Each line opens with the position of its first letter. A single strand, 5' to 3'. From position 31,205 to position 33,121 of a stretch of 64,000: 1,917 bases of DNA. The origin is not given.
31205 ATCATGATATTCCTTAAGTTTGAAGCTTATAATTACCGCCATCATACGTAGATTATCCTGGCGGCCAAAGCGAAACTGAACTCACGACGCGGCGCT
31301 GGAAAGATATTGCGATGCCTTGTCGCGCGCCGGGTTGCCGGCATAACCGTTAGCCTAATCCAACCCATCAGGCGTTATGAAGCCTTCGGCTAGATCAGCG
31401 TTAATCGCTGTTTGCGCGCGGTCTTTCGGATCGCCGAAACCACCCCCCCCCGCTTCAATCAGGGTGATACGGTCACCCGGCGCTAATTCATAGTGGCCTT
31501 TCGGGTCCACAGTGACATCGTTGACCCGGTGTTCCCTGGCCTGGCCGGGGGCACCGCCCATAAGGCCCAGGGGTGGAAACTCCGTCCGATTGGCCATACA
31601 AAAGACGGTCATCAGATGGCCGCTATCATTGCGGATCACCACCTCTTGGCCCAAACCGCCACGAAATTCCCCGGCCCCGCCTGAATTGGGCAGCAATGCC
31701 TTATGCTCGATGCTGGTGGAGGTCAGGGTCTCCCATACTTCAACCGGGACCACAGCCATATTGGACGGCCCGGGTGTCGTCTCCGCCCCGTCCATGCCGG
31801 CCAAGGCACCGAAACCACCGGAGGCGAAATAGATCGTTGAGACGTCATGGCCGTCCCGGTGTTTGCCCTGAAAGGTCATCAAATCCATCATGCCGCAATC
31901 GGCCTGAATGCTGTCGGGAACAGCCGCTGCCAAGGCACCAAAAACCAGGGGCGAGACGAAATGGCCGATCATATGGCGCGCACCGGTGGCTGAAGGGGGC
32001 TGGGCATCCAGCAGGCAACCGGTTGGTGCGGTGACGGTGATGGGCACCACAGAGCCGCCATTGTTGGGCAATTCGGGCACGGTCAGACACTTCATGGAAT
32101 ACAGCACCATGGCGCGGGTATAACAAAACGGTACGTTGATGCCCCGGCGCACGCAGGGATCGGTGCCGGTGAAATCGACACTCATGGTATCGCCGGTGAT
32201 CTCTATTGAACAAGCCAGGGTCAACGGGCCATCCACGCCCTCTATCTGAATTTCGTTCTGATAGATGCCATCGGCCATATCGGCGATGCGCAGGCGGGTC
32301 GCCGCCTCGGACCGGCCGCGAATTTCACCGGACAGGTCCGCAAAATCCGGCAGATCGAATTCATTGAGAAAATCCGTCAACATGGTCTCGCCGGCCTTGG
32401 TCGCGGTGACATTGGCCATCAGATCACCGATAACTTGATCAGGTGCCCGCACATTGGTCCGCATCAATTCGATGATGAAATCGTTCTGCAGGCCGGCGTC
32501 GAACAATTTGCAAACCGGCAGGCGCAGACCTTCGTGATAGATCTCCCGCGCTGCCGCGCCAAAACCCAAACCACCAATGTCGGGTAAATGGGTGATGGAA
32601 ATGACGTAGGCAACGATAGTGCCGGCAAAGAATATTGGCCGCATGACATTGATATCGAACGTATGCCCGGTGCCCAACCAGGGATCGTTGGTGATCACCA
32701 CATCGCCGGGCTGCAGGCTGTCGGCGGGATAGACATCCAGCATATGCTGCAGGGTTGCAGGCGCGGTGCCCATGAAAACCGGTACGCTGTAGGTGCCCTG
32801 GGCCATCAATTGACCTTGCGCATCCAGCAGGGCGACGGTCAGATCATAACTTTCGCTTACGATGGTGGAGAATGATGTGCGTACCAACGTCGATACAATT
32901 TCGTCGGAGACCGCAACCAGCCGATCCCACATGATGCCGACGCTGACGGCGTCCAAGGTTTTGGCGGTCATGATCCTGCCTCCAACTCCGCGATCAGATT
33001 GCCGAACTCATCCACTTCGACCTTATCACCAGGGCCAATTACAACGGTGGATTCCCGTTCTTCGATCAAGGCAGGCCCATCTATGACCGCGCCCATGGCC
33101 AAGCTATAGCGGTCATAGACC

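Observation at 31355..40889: Six-gene minus-strand operon: LLM monooxygenase, MaoC double hotdog, family-III CoA-transferase, AMP-ligase, HyuA and HyuB; a candidate novel ATP-dependent lactam or ketone processing, CoA-linked catabolic pathway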

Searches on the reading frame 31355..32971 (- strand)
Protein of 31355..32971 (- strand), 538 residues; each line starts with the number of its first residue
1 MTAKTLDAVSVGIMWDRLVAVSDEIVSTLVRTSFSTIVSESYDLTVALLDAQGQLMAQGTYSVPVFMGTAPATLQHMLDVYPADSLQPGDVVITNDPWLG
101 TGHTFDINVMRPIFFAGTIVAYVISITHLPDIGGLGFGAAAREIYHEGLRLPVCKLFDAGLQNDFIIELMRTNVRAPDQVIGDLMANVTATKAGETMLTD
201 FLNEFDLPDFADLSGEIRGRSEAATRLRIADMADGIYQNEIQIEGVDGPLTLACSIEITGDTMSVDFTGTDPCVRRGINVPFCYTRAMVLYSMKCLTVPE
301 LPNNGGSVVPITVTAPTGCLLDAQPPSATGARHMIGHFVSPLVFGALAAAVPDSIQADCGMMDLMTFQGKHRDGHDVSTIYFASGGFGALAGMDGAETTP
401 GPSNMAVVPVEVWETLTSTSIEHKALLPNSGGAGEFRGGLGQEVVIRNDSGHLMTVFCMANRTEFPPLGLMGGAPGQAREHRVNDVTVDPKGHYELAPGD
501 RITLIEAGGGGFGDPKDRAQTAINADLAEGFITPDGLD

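Call 3: search_protein_families(library=pfam, proteins=[window:31355-32971:-])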
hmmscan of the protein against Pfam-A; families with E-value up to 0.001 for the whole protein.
window:31355-32971:- (538 aa): 1 family
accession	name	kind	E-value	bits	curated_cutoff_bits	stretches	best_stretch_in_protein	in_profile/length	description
PF02538.19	Hydantoinase_B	-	3e-134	448.8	26.8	1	7-515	1-519/519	Hydantoinase B/oxoprolinase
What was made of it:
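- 31355..32971 (-): HyuB, the metal-dependent hydrolytic subunit. PF02538, 449 bits (call 3).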

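Call 5: search_protein_families(library=ncbifam, proteins=[window:31355-32971:-])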
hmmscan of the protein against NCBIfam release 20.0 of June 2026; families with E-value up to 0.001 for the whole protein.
window:31355-32971:- (538 aa): 2 families
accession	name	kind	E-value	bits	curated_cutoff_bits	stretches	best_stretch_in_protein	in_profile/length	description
NF050157.1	CapLactmsBetCapB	equivalog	2.2e-58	197.9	1000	1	7-536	2-550/577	caprolactamase subunit beta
NF042976.1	AcphenoCarb_ApcD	equivalog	1.3e-20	73.2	1500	1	3-352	26-382/685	acetophenone carboxylase subunit delta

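Call 12: search_solved_structures(query=window:31355-32971:-, max_evalue=0.001)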
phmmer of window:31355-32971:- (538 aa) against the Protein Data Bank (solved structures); distinct sequences matched with E-value up to 0.001: 5.
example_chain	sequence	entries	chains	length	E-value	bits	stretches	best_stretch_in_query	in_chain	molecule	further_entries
6yra_B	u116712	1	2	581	2e-49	171.7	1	5-536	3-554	Hydantoinase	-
7hk5_A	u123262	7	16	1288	7.8e-47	163.1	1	13-535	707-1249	N-methylhydantoinase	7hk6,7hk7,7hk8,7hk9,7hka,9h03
5l9w_A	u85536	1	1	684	1.6e-19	73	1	6-355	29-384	Acetophenone carboxylase delta subunit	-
5m45_A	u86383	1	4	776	2.8e-17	65.6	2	17-142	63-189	Acetone carboxylase alpha subunit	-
5svb_A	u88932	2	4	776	3e-17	65.5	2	17-142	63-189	Acetone carboxylase alpha subunit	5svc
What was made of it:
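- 31355..32971 (-): Scores against 6yra_B are 172 bits and against 7hk5 163 bits (call 12).
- HyuB scores 66-73 bits against Apc and Acx, but 163-172 bits against the lactamases (call 12).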

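Call 27: find_homologous_proteins(query=window:31355-32971:-)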
Query window:31355-32971:- (538 aa): 2746 proteins with E <= 0.001 among 8000 candidates; the best 120 are listed.
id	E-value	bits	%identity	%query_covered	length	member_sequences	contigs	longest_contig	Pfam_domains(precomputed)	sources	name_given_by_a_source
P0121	0.0e+0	1220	100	100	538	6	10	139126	PF02538.20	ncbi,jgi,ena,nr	ncbi:MAG: hydantoinase B/oxoprolinase family protein [Rhodospirillaceae bacterium]|jgi:N-methylhydan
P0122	0.0e+0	1101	90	100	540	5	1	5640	PF02538.20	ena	-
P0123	0.0e+0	1060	86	99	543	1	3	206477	PF02538.20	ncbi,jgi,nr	ncbi:MAG: hydantoinase B/oxoprolinase family protein [Rhodospirillaceae bacterium]|jgi:N-methylhydan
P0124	0.0e+0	1054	86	99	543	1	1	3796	PF02538.20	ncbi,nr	ncbi:MAG: hydantoinase B/oxoprolinase family protein [Rhodospirillaceae bacterium]|nr:hydantoinase B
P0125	0.0e+0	1054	87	99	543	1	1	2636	PF02538.20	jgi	jgi:N-methylhydantoinase B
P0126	0.0e+0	1053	86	99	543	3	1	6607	PF02538.20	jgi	jgi:N-methylhydantoinase B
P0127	0.0e+0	1051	86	99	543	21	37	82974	PF02538.20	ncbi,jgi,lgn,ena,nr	ncbi:MAG: hydantoinase B [Rhodospirillaceae bacterium]|jgi:N-methylhydantoinase B|nr:hydantoinase B 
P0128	0.0e+0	1048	86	99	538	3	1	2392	PF02538.20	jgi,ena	-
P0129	0.0e+0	1042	86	99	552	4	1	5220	PF02538.20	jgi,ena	-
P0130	0.0e+0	1040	85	99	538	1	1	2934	PF02538.20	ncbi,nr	ncbi:MAG: hydantoinase B/oxoprolinase family protein [Alphaproteobacteria bacterium]|nr:hydantoinase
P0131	0.0e+0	1039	86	99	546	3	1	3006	PF02538.20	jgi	-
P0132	0.0e+0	1039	85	99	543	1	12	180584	PF02538.20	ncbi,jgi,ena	-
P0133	0.0e+0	1037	85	99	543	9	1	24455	PF02538.20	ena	-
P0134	0.0e+0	1029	84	99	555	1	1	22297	PF02538.20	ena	-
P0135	0.0e+0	1026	85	99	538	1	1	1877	PF02538.20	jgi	jgi:N-methylhydantoinase B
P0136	0.0e+0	1026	84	99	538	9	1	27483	PF02538.20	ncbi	ncbi:MAG: hydantoinase B/oxoprolinase family protein [Alphaproteobacteria bacterium]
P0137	0.0e+0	1025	84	99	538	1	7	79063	PF02538.20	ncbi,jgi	-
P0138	0.0e+0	1025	84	99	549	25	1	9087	PF02538.20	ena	-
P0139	0.0e+0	1018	83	99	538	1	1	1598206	PF02538.20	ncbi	-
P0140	0.0e+0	1016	84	99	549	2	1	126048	PF02538.20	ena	-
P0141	0.0e+0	1016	84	99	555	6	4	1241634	PF02538.20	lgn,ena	-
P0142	0.0e+0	1014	84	99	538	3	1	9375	PF02538.20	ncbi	ncbi:MAG: hydantoinase B/oxoprolinase family protein [Alphaproteobacteria bacterium]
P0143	0.0e+0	1013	85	99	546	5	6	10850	PF02538.20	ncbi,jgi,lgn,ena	jgi:N-methylhydantoinase B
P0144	0.0e+0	1013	84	99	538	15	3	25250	PF02538.20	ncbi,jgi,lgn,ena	ncbi:MAG: hydantoinase B/oxoprolinase family protein [Alphaproteobacteria bacterium]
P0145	4.5e-295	997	81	99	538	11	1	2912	PF02538.20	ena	-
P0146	3.4e-293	991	81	99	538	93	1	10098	PF02538.20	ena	-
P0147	4.1e-287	971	79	99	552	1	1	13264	PF02538.20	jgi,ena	-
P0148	7.6e-281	950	78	99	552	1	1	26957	PF02538.20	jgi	jgi:N-methylhydantoinase B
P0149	1.4e-279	946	77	99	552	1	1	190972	PF02538.20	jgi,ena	-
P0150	1.8e-278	943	78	97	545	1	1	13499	PF02538.20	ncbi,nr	ncbi:MAG: hydantoinase B/oxoprolinase family protein [Alphaproteobacteria bacterium]|nr:hydantoinase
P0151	1.0e-277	940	77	99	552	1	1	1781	PF02538.20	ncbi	-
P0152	1.8e-271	919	78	99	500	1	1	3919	PF02538.20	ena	-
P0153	7.5e-269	911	74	99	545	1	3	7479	PF02538.20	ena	-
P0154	1.3e-266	903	73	99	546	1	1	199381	PF02538.20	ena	-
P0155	2.5e-266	902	73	99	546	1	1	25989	PF02538.20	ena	-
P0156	3.3e-266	902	72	99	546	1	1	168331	PF02538.20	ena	-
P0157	3.4e-266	902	84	87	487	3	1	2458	PF02538.20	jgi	jgi:N-methylhydantoinase B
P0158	5.7e-266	901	72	99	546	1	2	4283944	PF02538.20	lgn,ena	-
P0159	9.6e-264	894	73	99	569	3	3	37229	PF02538.20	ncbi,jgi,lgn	ncbi:MAG: N-methylhydantoinase B [Gammaproteobacteria bacterium]|jgi:N-methylhydantoinase B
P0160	1.6e-263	893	74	99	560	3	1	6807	PF02538.20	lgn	-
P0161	2.6e-263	892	73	99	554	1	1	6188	PF02538.20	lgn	-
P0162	5.2e-263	891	73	99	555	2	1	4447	PF02538.20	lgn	-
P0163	1.1e-260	884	72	99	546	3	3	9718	PF02538.20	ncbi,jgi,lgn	ncbi:MAG: N-methylhydantoinase B [Gammaproteobacteria bacterium]|jgi:N-methylhydantoinase B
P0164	1.2e-260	884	74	99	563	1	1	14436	PF02538.20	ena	-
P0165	1.4e-260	883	72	99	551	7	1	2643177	PF02538.20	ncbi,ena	-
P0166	4.5e-260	882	73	99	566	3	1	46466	PF02538.20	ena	-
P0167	5.8e-260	881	72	99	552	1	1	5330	PF02538.20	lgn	-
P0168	7.5e-260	881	73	99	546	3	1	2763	PF02538.20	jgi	jgi:N-methylhydantoinase B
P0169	2.7e-259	879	72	99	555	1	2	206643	PF02538.20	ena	-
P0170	4.6e-259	878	73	99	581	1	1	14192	PF02538.20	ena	-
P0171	3.4e-258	876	71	99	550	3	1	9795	PF02538.20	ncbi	-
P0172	4.5e-258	875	73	98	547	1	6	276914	PF02538.20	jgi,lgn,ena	-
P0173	5.5e-258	875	71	99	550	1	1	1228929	PF02538.20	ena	-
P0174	2.0e-257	873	71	99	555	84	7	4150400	PF02538.20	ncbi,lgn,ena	-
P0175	2.8e-257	873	70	99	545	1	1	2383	PF02538.20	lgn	-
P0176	4.9e-257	872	71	99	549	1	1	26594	PF02538.20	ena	-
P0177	8.6e-257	871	72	99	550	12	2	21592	PF02538.20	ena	-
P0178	1.2e-256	870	72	99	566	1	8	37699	PF02538.20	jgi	jgi:N-methylhydantoinase B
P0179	2.2e-256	870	70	99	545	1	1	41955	PF02538.20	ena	-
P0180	2.9e-256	869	71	99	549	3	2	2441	PF02538.20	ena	-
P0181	3.6e-256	869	71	99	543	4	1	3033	PF02538.20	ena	-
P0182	4.9e-256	868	72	99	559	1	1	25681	PF02538.20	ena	-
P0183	7.5e-256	868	71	99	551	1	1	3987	PF02538.20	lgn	-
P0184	1.3e-255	867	71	99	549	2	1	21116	PF02538.20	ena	-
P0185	7.4e-255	865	71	98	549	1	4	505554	PF02538.20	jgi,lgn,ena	jgi:N-methylhydantoinase B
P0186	7.7e-254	861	89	80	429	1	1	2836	PF02538.20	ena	-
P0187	4.2e-253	859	70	99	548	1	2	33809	PF02538.20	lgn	-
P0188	2.0e-252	857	70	99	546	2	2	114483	PF02538.20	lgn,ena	-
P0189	2.8e-252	856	70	99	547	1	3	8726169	PF02538.20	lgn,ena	-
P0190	3.0e-252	856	70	99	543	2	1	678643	PF02538.20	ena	-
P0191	4.2e-252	855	69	99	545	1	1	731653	PF02538.20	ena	-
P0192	5.5e-252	855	69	99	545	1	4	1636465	PF02538.20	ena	-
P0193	8.6e-252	854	70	99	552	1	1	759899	PF02538.20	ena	-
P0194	4.2e-251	852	67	99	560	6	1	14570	PF02538.20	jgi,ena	jgi:N-methylhydantoinase B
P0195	4.7e-251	852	68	100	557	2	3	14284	PF02538.20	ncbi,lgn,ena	-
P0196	2.2e-250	850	70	99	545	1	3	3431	PF02538.20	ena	-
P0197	3.3e-250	849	70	99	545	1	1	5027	PF02538.20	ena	-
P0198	4.3e-250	849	69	99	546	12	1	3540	PF02538.20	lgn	-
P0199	7.0e-249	845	67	99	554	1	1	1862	PF02538.20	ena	-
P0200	9.0e-249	844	67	99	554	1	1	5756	PF02538.20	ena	-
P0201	2.3e-248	843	70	98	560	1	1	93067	PF02538.20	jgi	jgi:N-methylhydantoinase B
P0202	3.6e-248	843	70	98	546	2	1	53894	PF02538.20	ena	-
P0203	3.9e-248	842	69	99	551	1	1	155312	PF02538.20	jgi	jgi:N-methylhydantoinase B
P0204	6.7e-248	842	67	99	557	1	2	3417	PF02538.20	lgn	-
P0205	2.8e-247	840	68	100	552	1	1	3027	PF02538.20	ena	-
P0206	3.9e-245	832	67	100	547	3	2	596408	PF02538.20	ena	-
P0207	4.0e-245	832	67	99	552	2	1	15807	PF02538.20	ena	-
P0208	8.7e-245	831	68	99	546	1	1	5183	PF02538.20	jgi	jgi:N-methylhydantoinase B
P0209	1.5e-244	831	67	99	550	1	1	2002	PF02538.20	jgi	jgi:N-methylhydantoinase B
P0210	2.9e-243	826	67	99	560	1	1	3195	PF02538.20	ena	-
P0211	6.0e-243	825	68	100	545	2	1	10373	PF02538.20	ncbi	-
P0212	2.3e-242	823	68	99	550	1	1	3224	PF02538.20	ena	-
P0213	2.5e-242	823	67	99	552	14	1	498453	PF02538.20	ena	-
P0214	6.9e-242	822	67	100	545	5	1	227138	PF02538.20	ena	-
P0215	7.3e-242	822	65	99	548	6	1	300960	PF02538.20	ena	-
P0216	1.1e-241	821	67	100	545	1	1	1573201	PF02538.20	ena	-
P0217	1.2e-241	821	68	98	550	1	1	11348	PF02538.20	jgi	jgi:N-methylhydantoinase B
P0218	3.1e-241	820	65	98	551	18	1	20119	PF02538.20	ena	-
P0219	5.5e-241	819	67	99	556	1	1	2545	PF02538.20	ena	-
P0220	7.0e-241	818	67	99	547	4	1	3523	PF02538.20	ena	-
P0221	2.0e-240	817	68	99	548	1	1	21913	PF02538.20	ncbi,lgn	ncbi:MAG: hydantoinase B/oxoprolinase family protein [Pseudomonadota bacterium]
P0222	3.2e-240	816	65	99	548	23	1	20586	PF02538.20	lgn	-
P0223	3.8e-240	816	66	99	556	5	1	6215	PF02538.20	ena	-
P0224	5.7e-240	815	64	99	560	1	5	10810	PF02538.20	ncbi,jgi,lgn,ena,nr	ncbi:MAG: hydantoinase B/oxoprolinase family protein [Alphaproteobacteria bacterium]|nr:hydantoinase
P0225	7.4e-240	815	66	100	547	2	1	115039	PF02538.20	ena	-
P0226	1.0e-239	815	67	100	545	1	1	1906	PF02538.20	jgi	-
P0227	1.1e-239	814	65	99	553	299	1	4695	PF02538.20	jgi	jgi:N-methylhydantoinase B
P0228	3.5e-239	813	64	99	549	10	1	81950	PF02538.20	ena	-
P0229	4.3e-239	813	65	99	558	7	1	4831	PF02538.20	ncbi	-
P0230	1.8e-238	811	69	94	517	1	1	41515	PF02538.20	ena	-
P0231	3.6e-238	810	67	100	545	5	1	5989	PF02538.20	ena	-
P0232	8.7e-238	808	64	100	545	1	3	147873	PF02538.20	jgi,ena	-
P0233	1.4e-237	808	66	100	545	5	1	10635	PF02538.20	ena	-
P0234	1.8e-237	807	64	100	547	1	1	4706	PF02538.20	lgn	-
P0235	2.8e-237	807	67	99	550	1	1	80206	PF02538.20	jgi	jgi:N-methylhydantoinase B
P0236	6.1e-237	805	64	99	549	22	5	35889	PF02538.20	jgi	jgi:N-methylhydantoinase B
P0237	2.7e-236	803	64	97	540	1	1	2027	PF02538.20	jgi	jgi:N-methylhydantoinase B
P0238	3.2e-236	803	65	98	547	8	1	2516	PF02538.20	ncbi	-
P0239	7.0e-236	802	64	99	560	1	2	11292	PF02538.20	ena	-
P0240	2.0e-235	800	63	99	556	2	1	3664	PF02538.20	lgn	-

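Call 28: find_encoding_contigs(protein=P0174, flank=9000, max_places=2)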
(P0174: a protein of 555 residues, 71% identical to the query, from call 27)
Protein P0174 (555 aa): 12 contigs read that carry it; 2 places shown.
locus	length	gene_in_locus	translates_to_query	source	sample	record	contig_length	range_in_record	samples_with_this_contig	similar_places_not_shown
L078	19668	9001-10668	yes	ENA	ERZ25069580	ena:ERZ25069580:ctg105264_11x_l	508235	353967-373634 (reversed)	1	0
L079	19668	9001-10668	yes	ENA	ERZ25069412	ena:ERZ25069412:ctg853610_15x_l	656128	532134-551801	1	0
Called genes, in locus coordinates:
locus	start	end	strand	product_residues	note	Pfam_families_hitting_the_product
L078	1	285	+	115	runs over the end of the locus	PF05717:TnpB_IS66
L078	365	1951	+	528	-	PF13007:LZ_Tnp_IS66, PF13005:zf-IS66, PF03050:DDE_Tnp_IS66, PF13817:DDE_Tnp_IS66_C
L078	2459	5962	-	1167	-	PF01131:Topoisom_bac, PF03160:Calx-beta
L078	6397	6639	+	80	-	-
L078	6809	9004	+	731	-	PF05378:Hydant_A_N, PF01968:Hydantoinase_A, PF19278:Hydant_A_C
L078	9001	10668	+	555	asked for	PF02538:Hydantoinase_B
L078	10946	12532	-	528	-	PF13007:LZ_Tnp_IS66, PF13005:zf-IS66, PF03050:DDE_Tnp_IS66, PF13817:DDE_Tnp_IS66_C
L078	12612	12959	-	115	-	PF05717:TnpB_IS66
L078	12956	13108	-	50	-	-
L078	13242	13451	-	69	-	-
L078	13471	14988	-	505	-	-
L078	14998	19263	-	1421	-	PF24801:FNIII-A_GpJ, PF13550:Phage-tail_3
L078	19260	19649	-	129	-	-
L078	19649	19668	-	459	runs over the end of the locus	PF08875:DUF1833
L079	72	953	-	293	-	PF00126:HTH_1, PF03466:LysR_substrate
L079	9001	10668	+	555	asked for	PF02538:Hydantoinase_B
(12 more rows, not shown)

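Call 29: find_encoding_contigs(protein=P0189, flank=9000, max_places=1)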
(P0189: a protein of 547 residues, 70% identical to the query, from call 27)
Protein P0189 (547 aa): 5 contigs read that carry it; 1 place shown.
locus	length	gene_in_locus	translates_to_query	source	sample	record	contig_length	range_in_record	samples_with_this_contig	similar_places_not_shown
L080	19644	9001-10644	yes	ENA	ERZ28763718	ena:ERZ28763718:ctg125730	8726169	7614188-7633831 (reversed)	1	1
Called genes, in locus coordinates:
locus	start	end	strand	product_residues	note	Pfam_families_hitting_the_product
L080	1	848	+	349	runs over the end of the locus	PF00296:Bac_luciferase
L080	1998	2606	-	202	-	PF00440:TetR_N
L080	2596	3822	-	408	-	PF00067:p450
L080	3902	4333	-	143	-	PF00596:Aldolase_II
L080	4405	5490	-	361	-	PF00355:Rieske, PF00848:Ring_hydroxyl_A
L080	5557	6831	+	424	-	PF00202:Aminotran_3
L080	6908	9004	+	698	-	PF05378:Hydant_A_N, PF01968:Hydantoinase_A, PF19278:Hydant_A_C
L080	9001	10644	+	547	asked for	PF02538:Hydantoinase_B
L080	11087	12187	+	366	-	PF00111:Fer2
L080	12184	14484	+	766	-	PF21088:MS_channel_1st, PF00924:MS_channel_2nd, PF21082:MS_channel_3rd (weak)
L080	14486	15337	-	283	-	PF08543:Phos_pyr_kin, PF00294:PfkB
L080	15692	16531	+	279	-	PF08659:KR, PF13561:adh_short_C2, PF00106:adh_short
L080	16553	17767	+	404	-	PF12832:MFS_1_like, PF00083:Sugar_tr, PF07690:MFS_1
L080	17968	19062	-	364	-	PF04909:Amidohydro_2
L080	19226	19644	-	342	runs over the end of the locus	PF24827:AstE_AspA_cat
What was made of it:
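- Closest known: ATP-dependent lactamase family. Same: One orthologue (L080) sits next to a class-III aminotransferase, as in the caprolactam cluster (call 29).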
